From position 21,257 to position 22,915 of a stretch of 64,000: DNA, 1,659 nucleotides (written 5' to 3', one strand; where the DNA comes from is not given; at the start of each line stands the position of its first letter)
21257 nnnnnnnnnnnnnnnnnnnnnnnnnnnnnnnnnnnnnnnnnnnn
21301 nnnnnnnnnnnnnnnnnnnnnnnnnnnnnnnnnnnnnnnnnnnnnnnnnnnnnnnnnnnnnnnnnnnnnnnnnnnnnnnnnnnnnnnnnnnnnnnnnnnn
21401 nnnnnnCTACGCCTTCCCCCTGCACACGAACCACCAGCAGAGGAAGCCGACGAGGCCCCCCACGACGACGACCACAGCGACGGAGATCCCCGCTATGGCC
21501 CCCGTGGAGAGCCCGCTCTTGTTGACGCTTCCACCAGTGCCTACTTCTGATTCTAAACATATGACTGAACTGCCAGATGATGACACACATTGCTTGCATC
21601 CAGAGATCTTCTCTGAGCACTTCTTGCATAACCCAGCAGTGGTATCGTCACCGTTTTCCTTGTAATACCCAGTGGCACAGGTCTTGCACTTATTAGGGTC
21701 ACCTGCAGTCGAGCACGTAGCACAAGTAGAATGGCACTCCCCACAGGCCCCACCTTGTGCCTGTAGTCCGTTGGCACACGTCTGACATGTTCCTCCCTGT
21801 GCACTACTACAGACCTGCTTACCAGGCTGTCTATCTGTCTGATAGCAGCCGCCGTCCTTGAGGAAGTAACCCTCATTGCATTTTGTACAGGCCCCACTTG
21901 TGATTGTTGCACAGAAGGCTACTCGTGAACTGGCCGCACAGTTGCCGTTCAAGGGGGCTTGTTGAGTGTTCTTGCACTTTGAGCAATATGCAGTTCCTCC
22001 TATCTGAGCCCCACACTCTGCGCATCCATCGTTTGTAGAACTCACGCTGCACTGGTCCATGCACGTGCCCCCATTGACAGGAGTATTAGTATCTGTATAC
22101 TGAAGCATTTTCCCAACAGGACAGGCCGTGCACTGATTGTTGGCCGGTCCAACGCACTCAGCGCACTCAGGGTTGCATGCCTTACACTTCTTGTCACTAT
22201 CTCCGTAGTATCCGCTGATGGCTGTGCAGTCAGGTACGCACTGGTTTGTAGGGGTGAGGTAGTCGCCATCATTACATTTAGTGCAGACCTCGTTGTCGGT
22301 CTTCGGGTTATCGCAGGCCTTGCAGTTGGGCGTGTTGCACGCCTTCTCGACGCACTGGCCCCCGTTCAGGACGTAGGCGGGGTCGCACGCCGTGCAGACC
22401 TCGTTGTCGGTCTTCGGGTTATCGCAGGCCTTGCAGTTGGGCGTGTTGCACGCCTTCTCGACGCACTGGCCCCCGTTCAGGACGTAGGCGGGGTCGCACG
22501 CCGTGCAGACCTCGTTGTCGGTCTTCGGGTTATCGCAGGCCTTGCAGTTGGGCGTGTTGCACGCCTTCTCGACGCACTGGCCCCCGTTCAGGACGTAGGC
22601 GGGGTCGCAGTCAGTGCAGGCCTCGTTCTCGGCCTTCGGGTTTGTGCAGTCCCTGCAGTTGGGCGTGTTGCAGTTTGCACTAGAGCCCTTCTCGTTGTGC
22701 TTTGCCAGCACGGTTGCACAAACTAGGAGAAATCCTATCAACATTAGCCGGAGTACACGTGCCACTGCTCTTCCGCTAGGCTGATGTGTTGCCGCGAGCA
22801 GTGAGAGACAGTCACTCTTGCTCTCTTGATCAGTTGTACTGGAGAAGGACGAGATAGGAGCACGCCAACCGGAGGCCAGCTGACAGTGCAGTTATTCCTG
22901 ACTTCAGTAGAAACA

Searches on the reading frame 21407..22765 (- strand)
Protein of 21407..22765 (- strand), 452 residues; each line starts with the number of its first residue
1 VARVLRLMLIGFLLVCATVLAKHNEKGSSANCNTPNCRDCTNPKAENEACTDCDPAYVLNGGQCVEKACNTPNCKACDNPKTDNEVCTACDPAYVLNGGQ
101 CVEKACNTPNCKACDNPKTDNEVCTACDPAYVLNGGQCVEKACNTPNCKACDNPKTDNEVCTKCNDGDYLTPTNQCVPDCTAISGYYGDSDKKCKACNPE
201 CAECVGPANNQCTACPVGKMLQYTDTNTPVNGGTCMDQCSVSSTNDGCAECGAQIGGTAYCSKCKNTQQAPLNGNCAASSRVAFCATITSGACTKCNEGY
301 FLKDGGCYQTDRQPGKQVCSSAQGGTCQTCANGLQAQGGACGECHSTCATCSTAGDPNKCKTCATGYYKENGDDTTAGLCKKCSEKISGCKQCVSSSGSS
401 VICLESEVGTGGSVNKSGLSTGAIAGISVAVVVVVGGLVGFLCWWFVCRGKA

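Call 12: search_protein_families(library=pfam, proteins=[window:21407-22765:-])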
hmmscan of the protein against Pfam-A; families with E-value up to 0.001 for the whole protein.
window:21407-22765:- (452 aa): 1 family
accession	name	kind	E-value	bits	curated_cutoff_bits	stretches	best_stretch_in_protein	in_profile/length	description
PF03302.18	VSP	-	2.4e-76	257.6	31.4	3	324-452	269-397/397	Giardia variant-specific surface protein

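Call 13: find_encoding_contigs(protein=window:21407-22744:-, flank=10000, max_places=10)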
Protein window:21407-22744:- (445 aa): no gene with exactly this product is on record in the collection.
